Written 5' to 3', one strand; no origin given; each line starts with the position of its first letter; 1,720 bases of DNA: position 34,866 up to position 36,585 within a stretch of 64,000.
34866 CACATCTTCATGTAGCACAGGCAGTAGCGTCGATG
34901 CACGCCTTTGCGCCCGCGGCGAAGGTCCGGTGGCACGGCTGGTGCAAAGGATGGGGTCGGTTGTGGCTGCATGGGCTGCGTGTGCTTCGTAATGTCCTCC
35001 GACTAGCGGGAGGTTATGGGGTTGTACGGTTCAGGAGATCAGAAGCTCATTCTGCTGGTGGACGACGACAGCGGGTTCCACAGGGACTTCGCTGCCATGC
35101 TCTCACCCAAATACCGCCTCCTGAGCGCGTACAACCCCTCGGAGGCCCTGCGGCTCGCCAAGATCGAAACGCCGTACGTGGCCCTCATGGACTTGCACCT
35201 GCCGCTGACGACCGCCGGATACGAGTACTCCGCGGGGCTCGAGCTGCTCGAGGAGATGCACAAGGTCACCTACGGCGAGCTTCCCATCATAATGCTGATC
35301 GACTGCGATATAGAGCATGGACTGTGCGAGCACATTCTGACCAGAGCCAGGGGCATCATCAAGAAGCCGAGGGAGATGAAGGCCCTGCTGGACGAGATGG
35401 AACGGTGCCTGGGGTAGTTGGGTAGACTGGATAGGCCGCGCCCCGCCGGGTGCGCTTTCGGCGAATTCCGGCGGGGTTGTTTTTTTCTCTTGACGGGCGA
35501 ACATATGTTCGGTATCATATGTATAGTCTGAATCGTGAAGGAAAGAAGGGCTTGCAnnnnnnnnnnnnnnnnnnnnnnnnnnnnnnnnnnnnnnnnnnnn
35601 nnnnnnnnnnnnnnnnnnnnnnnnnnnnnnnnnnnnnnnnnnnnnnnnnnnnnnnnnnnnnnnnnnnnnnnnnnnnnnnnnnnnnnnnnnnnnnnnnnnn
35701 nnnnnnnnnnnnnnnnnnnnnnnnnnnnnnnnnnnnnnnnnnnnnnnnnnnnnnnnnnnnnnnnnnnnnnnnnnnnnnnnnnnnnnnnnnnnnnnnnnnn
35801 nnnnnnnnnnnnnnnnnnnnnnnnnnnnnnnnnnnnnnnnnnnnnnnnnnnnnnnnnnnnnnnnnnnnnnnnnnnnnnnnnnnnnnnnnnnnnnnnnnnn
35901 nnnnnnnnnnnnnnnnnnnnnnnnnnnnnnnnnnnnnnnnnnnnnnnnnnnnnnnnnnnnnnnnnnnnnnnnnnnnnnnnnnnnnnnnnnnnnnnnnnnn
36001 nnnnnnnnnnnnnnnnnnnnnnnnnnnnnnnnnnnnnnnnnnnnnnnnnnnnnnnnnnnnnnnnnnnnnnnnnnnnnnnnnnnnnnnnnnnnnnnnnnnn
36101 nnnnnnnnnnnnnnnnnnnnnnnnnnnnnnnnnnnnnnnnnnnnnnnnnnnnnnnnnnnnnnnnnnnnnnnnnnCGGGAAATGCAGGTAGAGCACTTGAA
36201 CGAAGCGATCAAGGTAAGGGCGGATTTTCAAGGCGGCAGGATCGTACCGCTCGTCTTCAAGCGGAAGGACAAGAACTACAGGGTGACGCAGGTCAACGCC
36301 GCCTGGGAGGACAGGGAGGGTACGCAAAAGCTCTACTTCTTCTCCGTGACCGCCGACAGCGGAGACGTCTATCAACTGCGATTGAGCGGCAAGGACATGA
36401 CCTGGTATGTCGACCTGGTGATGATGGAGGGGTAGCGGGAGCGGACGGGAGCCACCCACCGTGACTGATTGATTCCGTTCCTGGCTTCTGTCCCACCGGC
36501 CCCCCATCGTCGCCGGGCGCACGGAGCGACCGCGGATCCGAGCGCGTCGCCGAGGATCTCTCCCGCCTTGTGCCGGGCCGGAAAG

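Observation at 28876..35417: Lipoprotein / atypical sensor kinase / sigma-54 activator module feeding a sigma-54 promoter that drives a lone receiver protein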

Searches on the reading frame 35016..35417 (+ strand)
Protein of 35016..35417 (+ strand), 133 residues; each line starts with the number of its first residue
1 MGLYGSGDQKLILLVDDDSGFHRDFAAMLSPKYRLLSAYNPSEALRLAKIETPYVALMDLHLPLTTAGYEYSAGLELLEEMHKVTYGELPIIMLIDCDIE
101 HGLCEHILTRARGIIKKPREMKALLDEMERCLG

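Call 3: search_protein_families(library=pfam, proteins=[window:35016-35417:+], max_evalue=1)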
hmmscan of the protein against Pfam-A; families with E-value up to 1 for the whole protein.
window:35016-35417:+ (133 aa): 1 family
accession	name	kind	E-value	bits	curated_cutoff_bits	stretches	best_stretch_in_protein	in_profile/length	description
PF00072.30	Response_reg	-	9.5e-09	35.8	30.2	1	12-127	1-109/111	Response regulator receiver domain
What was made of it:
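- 35016..35417 (+): Single-domain atypical receiver (133 aa, or 131 aa from the TTG at 35022). The DDD motif, D59 and K are present. The Thr/Ser position is Ile. There is a 5-residue insert after beta3. Call 3 gives Response_reg at 35.8 bits.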

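Call 7: search_protein_families(library=ncbifam, proteins=[window:35016-35417:+], max_evalue=1)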
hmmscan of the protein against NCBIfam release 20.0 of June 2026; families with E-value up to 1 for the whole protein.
window:35016-35417:+ (133 aa): 15 families
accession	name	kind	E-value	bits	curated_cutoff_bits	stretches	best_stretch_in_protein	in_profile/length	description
NF041367.1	CheY_Halo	equivalog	4.9e-06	26.9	200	1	14-129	2-111/114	chemotaxis protein CheY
NF047793.1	ResRegPgtA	equivalog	9.8e-06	24.6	650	1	8-132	4-121/414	two-component system response regulator PgtA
TIGR02154.1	PhoB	equivalog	1.4e-05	24.5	296.2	1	9-127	2-115/226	phosphate regulon transcriptional regulator PhoB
NF045505.1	RR_RssB_Pseudo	equivalog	1.9e-05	23.9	700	1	11-127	7-116/394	two-component system response regulator RssB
TIGR02915.1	PEP_resp_reg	equivalog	3.6e-05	22.8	502.6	1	12-94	1-79/445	PEP-CTERM-box response regulator transcription factor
NF045717.1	DVU0259_DivK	exception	0.00012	22.2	160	1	10-132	3-116/117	DVU0259 family response regulator domain-containing protein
NF040534.1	resp_reg_YycF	equivalog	0.00025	20.4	340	1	12-100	3-83/231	response regulator YycF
NF008469.0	PRK11361.1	equivalog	0.0016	17.2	714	1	10-94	5-83/461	acetoacetate metabolism transcriptional regulator AtoC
NF033791.1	ActR_PrrA_rreg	equivalog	0.0044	17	250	1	10-84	2-70/173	ActR/PrrA/RegA family redox response regulator transcription factor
NF040689.1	MtrAB_MtrA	equivalog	0.0048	16.3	300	1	12-125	1-106/219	MtrAB system response regulator MtrA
NF011695.0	PRK15115.1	equivalog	0.008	15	763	1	11-95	8-85/445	two-component system response regulator GlrR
NF052445.1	RespRegMctR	equivalog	0.064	12.7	300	1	38-117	33-104/205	two-component system response regulator MctR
NF001965.0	PRK00742.1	subfamily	0.066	12.4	293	1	12-64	6-61/357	chemotaxis-specific protein-glutamate methyltransferase CheB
NF045944.1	ResRegRpaBCyano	equivalog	0.067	12.6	330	1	13-94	1-74/229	response regulator transcription factor RpaB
NF007135.0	PRK09581.1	equivalog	0.079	11.8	474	1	12-94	5-82/457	PleD family two-component system response regulator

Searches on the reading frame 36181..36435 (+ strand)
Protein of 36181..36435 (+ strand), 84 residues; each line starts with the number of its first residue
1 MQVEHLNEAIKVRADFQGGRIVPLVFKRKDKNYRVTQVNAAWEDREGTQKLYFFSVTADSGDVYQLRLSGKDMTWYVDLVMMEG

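Call 3: search_protein_families(library=pfam, proteins=[window:36181-36435:+], max_evalue=1)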
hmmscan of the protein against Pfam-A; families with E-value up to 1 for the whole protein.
window:36181-36435:+ (84 aa): 1 family
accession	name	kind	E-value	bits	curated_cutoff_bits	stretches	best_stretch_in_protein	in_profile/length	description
PF20114.4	DUF6504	-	0.0032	18.1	24.2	1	3-68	3-82/103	Domain of unknown function (DUF6504)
